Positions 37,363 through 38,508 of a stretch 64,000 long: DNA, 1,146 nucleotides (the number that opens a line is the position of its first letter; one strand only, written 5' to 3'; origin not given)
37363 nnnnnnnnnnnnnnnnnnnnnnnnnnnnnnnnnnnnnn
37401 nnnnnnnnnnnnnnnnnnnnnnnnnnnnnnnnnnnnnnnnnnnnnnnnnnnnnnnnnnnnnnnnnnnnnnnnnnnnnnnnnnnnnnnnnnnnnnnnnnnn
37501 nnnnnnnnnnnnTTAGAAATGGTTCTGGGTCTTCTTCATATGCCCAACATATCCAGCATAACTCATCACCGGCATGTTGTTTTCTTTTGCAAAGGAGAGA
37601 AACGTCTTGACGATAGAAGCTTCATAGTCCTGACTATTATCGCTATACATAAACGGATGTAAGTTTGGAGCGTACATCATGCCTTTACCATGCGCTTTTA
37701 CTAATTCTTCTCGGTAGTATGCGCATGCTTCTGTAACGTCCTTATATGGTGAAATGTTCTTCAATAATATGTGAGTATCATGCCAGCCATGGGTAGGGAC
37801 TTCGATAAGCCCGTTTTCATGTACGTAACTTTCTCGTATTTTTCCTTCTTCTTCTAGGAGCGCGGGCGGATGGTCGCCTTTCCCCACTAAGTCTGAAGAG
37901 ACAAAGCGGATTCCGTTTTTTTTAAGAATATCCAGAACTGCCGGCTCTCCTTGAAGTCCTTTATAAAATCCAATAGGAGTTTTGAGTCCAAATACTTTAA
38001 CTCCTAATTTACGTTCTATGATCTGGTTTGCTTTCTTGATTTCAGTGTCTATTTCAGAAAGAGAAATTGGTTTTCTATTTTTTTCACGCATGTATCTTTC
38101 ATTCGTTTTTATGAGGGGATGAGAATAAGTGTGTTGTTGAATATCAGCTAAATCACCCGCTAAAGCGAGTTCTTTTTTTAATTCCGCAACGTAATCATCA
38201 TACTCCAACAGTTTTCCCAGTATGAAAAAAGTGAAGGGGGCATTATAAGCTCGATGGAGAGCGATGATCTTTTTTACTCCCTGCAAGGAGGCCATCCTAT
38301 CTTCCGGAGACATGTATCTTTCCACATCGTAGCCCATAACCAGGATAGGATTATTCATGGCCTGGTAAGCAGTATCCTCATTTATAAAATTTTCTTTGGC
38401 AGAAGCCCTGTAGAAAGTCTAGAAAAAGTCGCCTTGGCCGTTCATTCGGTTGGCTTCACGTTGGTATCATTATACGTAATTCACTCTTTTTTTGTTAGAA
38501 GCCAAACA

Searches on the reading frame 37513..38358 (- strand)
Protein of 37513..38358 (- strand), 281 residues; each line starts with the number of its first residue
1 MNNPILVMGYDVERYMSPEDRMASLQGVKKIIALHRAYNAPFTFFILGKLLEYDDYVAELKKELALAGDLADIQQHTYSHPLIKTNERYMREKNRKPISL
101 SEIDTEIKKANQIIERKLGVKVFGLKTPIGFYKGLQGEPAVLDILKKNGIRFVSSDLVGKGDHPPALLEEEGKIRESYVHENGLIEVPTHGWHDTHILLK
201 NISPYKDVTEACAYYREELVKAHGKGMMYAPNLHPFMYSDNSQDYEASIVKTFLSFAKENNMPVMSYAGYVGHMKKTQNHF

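Call 4: search_protein_families(library=pfam, proteins=[window:37513-38358:-], max_evalue=1)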
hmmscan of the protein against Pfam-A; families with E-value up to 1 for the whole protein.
window:37513-38358:- (281 aa): 2 families
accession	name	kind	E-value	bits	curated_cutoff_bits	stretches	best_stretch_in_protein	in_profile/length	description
PF01522.26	Polysacc_deac_1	-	7.9e-12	45.7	23.1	1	28-151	21-122/124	Polysaccharide deacetylase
PF03065.20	Glyco_hydro_57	-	5.7e-05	23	21.2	1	34-157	63-173/291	Glycosyl hydrolase family 57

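Call 75: find_homologous_proteins(query=window:37513-38358:-, max_evalue=1e-30)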
Query window:37513-38358:- (281 aa): 6 proteins with E <= 1e-30 among 800 candidates.
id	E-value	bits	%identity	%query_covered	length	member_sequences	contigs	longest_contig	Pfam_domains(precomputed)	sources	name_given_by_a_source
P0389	8.3e-179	611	98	98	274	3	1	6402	PF01522.27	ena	-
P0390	3.5e-159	547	89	97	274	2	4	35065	PF01522.27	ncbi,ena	-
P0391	4.9e-157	540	84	98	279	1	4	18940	PF03065.21,PF01522.27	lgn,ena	-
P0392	5.8e-156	536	84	99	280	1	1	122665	PF01522.27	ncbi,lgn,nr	ncbi:MAG: polysaccharide deacetylase family protein [Nanoarchaeota archaeon]|nr:polysaccharide deace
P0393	1.8e-149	515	82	98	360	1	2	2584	PF01522.27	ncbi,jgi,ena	-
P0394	8.8e-140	483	77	99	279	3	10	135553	PF01522.27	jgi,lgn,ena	-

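Call 76: find_encoding_contigs(protein=P0390, flank=6000, max_places=2)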
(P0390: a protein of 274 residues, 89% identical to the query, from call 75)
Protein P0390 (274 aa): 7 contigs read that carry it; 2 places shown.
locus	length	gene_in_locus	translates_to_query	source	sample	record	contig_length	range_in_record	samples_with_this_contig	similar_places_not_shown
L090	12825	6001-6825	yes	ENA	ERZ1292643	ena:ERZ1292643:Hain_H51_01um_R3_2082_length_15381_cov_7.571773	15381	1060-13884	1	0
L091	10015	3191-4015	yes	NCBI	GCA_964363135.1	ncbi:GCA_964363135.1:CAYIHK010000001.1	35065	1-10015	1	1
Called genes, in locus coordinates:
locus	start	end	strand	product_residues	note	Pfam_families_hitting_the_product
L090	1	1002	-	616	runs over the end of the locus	PF02348:CTP_transf_3, PF03102:NeuB, PF08666:SAF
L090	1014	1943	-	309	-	PF00389:2-Hacid_dh, PF02826:2-Hacid_dh_C, PF00670:AdoHcyase_NAD (weak)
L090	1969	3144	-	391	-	PF00155:Aminotran_1_2, PF00266:Aminotran_5 (weak), PF01053:Cys_Met_Meta_PP (weak)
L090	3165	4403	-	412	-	-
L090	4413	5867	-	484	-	PF00977:His_biosynth, PF05690:ThiG (faint), PF01207:Dus (faint), PF03060:NMO (faint), PF00117:GATase, PF07685:GATase_3 (weak)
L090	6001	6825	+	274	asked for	PF01522:Polysacc_deac_1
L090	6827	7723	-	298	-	PF01145:Band_7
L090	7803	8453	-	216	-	PF00702:Hydrolase, PF13419:HAD_2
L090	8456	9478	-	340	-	PF21360:PylC-like_N, PF02655:ATP-grasp_3, PF02786:CPSase_L_D2, PF15632:ATPgrasp_Ter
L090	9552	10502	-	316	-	PF00389:2-Hacid_dh, PF02826:2-Hacid_dh_C, PF03446:NAD_binding_2 (weak)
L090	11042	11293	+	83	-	-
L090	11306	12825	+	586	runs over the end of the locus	PF02543:Carbam_trans_N, PF16861:Carbam_trans_C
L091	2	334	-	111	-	?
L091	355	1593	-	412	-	-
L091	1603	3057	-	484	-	PF00977:His_biosynth, PF05690:ThiG (faint), PF01207:Dus (faint), PF03060:NMO (faint), PF00117:GATase, PF07685:GATase_3 (weak)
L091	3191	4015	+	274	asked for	PF01522:Polysacc_deac_1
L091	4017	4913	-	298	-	PF01145:Band_7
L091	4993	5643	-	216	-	PF00702:Hydrolase, PF13419:HAD_2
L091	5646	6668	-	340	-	PF21360:PylC-like_N, PF02655:ATP-grasp_3, PF02786:CPSase_L_D2, PF15632:ATPgrasp_Ter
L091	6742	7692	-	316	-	PF00389:2-Hacid_dh, PF02826:2-Hacid_dh_C, PF03446:NAD_binding_2 (weak)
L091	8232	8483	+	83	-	-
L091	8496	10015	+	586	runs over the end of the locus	PF02543:Carbam_trans_N, PF16861:Carbam_trans_C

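Call 77: find_encoding_contigs(protein=P0392, flank=6000, max_places=2)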
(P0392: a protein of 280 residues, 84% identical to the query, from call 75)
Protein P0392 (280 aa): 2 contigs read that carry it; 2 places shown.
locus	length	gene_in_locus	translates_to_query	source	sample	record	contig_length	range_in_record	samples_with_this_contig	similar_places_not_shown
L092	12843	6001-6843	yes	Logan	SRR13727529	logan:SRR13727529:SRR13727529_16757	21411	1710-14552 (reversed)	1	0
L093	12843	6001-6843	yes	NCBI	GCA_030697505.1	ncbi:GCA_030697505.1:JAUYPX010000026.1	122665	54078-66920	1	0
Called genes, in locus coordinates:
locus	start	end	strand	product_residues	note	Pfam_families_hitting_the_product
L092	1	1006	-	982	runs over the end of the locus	PF02348:CTP_transf_3, PF03102:NeuB, PF08666:SAF, PF02350:Epimerase_2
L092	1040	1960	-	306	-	PF00389:2-Hacid_dh, PF00670:AdoHcyase_NAD (weak), PF02826:2-Hacid_dh_C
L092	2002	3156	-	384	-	PF00155:Aminotran_1_2, PF01053:Cys_Met_Meta_PP (weak), PF00266:Aminotran_5 (weak)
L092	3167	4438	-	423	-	-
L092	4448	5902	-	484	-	PF00977:His_biosynth, PF05690:ThiG (faint), PF03060:NMO (faint), PF01207:Dus (faint), PF00117:GATase, PF07685:GATase_3 (weak)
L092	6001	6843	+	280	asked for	PF01522:Polysacc_deac_1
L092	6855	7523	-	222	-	PF00702:Hydrolase, PF12710:HAD (weak), PF13419:HAD_2, PF13242:Hydrolase_like (weak)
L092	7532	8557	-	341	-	PF21360:PylC-like_N, PF02655:ATP-grasp_3, PF02786:CPSase_L_D2 (weak), PF15632:ATPgrasp_Ter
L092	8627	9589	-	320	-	PF00389:2-Hacid_dh, PF07991:KARI_N (faint), PF02826:2-Hacid_dh_C, PF03446:NAD_binding_2 (weak)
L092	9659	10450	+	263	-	PF13328:HD_4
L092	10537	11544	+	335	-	PF13439:Glyco_transf_4, PF00534:Glycos_transf_1, PF13692:Glyco_trans_1_4, PF13524:Glyco_trans_1_2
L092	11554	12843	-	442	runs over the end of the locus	PF02223:Thymidylate_kin (weak)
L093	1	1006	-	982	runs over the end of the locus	PF02348:CTP_transf_3, PF03102:NeuB, PF08666:SAF, PF02350:Epimerase_2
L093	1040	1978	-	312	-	PF00389:2-Hacid_dh, PF00670:AdoHcyase_NAD (weak), PF02826:2-Hacid_dh_C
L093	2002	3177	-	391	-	PF00155:Aminotran_1_2, PF01053:Cys_Met_Meta_PP (weak), PF00266:Aminotran_5 (weak)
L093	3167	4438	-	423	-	-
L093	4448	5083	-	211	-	PF00117:GATase, PF01174:SNO (faint), PF07685:GATase_3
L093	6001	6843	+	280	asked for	PF01522:Polysacc_deac_1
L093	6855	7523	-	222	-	PF00702:Hydrolase, PF12710:HAD (weak), PF13419:HAD_2, PF13242:Hydrolase_like (weak)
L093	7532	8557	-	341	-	PF21360:PylC-like_N, PF02655:ATP-grasp_3, PF02786:CPSase_L_D2 (weak), PF15632:ATPgrasp_Ter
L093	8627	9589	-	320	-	PF00389:2-Hacid_dh, PF07991:KARI_N (faint), PF02826:2-Hacid_dh_C, PF03446:NAD_binding_2 (weak)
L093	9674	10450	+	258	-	PF13328:HD_4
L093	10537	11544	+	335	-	PF13439:Glyco_transf_4, PF00534:Glycos_transf_1, PF13692:Glyco_trans_1_4, PF13524:Glyco_trans_1_2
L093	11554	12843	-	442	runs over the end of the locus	PF02223:Thymidylate_kin (weak)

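Call 78: find_encoding_contigs(protein=P0394, flank=6000, max_places=2)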
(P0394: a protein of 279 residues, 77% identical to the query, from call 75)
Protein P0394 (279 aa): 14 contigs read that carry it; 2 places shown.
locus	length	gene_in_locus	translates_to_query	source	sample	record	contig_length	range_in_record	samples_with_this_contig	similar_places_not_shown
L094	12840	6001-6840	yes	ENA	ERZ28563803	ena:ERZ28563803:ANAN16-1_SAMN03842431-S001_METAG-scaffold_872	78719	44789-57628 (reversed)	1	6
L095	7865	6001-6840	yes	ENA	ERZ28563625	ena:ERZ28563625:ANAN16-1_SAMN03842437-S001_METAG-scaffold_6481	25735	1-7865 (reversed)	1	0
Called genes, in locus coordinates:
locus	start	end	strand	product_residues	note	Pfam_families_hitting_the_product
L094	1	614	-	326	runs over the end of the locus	PF21360:PylC-like_N, PF02655:ATP-grasp_3, PF02222:ATP-grasp (weak), PF07478:Dala_Dala_lig_C (faint), PF15632:ATPgrasp_Ter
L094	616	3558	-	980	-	PF02348:CTP_transf_3, PF03102:NeuB, PF08666:SAF, PF02350:Epimerase_2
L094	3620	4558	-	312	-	PF00389:2-Hacid_dh, PF02826:2-Hacid_dh_C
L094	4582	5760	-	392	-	PF00155:Aminotran_1_2, PF01053:Cys_Met_Meta_PP (faint)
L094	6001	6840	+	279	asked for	PF01522:Polysacc_deac_1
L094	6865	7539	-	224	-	PF00702:Hydrolase, PF12710:HAD (faint), PF13419:HAD_2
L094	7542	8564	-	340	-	PF21360:PylC-like_N, PF02655:ATP-grasp_3, PF02222:ATP-grasp (weak), PF02786:CPSase_L_D2, PF15632:ATPgrasp_Ter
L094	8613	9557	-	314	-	PF00389:2-Hacid_dh, PF02826:2-Hacid_dh_C, PF03446:NAD_binding_2 (weak)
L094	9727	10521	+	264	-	PF13328:HD_4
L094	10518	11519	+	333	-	PF13439:Glyco_transf_4, PF13579:Glyco_trans_4_4 (faint), PF00534:Glycos_transf_1, PF13692:Glyco_trans_1_4, PF13524:Glyco_trans_1_2 (weak)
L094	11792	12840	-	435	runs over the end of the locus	PF13173:AAA_14, PF13635:DUF4143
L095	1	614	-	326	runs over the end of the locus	PF21360:PylC-like_N, PF02655:ATP-grasp_3, PF02222:ATP-grasp (weak), PF07478:Dala_Dala_lig_C (faint), PF15632:ATPgrasp_Ter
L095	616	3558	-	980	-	PF02348:CTP_transf_3, PF03102:NeuB, PF08666:SAF, PF02350:Epimerase_2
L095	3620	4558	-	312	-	PF00389:2-Hacid_dh, PF02826:2-Hacid_dh_C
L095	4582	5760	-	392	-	PF00155:Aminotran_1_2, PF01053:Cys_Met_Meta_PP (faint)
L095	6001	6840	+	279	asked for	PF01522:Polysacc_deac_1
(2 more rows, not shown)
